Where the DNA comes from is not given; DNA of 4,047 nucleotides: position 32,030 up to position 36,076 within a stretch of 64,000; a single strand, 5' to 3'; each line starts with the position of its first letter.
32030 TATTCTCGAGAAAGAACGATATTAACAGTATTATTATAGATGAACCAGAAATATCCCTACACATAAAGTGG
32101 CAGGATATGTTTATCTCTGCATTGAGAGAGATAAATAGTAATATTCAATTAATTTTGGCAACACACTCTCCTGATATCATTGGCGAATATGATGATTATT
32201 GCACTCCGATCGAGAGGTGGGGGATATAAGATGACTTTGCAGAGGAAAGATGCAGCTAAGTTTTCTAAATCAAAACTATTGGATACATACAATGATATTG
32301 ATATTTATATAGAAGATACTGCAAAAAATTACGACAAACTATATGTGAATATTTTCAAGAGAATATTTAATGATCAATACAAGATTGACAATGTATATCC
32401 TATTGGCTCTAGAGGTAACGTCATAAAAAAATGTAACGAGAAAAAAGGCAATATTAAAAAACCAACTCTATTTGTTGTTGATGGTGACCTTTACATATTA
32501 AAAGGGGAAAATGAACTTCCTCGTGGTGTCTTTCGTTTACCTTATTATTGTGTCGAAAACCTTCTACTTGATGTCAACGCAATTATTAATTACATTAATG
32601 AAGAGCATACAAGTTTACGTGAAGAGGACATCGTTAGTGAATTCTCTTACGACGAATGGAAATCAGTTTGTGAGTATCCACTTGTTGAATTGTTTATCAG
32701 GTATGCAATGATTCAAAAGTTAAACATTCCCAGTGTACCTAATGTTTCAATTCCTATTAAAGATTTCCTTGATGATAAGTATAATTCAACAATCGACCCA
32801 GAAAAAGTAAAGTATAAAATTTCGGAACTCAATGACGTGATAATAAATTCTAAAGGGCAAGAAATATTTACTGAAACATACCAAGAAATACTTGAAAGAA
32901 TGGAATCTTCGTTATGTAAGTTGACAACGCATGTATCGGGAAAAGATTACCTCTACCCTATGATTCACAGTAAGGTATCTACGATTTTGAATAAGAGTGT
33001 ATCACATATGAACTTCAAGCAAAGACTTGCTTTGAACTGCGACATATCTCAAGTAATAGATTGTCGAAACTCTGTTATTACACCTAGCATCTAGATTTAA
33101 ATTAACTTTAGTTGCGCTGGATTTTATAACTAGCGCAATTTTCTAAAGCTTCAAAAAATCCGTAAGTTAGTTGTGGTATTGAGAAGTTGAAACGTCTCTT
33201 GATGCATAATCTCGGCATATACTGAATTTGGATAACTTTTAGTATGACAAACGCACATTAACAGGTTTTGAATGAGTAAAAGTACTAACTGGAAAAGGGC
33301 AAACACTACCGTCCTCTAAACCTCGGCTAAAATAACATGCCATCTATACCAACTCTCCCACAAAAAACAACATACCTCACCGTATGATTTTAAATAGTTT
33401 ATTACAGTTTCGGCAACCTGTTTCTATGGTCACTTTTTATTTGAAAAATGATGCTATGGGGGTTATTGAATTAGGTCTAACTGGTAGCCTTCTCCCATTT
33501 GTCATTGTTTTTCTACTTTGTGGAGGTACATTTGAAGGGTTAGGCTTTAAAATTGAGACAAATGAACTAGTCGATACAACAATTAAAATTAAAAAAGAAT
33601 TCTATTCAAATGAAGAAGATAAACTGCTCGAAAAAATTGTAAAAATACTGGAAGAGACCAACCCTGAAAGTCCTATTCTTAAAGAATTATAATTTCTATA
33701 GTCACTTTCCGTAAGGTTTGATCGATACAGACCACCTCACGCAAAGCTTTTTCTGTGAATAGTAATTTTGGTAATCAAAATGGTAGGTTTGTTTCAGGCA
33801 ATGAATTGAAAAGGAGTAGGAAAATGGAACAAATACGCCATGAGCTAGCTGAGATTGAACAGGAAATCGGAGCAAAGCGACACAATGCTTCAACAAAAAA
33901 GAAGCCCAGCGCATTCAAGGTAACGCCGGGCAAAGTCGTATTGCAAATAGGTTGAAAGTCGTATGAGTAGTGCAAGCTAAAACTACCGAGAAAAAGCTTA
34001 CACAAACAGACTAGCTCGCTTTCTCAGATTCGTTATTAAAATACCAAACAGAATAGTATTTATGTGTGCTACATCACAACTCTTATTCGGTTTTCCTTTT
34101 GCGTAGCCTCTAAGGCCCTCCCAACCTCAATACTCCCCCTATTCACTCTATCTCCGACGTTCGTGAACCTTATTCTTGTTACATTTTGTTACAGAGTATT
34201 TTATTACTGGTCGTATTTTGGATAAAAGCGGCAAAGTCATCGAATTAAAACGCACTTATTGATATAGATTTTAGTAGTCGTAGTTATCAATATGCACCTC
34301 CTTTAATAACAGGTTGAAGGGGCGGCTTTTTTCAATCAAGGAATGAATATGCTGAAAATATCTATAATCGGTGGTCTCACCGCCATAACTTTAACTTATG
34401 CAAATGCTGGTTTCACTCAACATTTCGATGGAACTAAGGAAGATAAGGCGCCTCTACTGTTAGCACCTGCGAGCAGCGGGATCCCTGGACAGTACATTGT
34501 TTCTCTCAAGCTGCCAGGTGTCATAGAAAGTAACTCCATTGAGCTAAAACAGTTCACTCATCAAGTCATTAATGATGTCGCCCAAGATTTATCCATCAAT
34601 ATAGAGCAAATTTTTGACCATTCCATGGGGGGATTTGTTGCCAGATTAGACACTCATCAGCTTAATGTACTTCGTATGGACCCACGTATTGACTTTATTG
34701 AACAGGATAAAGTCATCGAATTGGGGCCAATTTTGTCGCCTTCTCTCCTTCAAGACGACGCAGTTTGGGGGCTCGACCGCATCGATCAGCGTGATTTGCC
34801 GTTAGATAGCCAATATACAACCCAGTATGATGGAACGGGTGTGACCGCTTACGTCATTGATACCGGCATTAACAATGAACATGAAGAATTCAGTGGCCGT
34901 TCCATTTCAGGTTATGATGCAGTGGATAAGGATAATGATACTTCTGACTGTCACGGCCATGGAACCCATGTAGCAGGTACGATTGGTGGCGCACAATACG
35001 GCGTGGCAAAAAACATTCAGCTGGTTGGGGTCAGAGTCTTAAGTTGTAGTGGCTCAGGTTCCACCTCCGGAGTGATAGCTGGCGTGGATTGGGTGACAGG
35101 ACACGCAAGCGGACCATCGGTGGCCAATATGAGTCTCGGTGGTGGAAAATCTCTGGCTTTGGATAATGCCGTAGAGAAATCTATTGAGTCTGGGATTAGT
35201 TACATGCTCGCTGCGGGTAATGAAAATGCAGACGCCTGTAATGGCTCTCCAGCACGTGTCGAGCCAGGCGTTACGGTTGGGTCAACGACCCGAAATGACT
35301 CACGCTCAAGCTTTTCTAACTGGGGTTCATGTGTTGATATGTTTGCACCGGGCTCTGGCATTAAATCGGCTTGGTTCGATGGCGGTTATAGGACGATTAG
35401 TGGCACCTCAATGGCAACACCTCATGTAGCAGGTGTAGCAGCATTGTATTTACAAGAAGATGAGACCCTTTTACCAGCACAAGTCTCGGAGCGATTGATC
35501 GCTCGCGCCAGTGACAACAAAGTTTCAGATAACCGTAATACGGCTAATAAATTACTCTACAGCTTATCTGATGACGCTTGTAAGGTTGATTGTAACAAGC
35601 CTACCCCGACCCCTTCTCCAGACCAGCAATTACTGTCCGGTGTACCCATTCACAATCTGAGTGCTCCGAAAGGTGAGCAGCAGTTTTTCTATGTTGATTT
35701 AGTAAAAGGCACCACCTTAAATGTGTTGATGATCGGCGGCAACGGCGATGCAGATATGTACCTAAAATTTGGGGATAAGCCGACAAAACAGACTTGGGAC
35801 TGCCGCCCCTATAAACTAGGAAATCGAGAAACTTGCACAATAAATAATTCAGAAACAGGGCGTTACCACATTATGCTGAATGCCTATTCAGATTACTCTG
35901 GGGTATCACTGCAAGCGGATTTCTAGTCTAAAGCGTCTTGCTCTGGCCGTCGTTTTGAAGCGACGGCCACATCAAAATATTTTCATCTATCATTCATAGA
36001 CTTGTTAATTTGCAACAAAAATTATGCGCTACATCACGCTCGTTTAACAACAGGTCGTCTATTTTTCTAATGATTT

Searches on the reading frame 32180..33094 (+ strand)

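Call 3: search_protein_families(library=pfam, proteins=[window:32180-33094:+], max_evalue=0.01)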
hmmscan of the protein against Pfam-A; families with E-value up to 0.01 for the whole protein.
window:32180-33094:+ (304 aa): 1 family
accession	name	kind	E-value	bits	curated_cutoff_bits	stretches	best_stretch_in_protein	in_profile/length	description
PF14491.11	DUF4435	-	2.1e-16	60.9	27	1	39-262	2-222/238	Protein of unknown function (DUF4435)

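Call 4: search_protein_families(library=padloc, proteins=[window:32180-33094:+], max_evalue=0.01)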
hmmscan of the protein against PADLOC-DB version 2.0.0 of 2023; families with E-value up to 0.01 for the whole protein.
window:32180-33094:+ (304 aa): 2 families
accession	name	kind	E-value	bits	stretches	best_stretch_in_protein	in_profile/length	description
PDLC02983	AriB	-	8e-15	53.6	1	39-273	2-230/236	-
PDLC02981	AriAB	-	0.00016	18.5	1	90-145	485-537/694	-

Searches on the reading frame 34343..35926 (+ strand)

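Call 59: search_protein_families(library=phrogs, proteins=[window:34343-35926:+], max_evalue=0.00001)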
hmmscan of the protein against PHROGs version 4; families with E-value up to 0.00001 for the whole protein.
window:34343-35926:+ (527 aa): 3 families
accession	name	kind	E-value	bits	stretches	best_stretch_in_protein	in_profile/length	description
phrog_3677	-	other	1.2e-157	527.6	1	1-521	420-957/1125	protease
phrog_9158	-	unknown function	6e-14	52.7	1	312-394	422-520/696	-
phrog_27200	-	unknown function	9.6e-06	24.2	0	300-369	490-572/1832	-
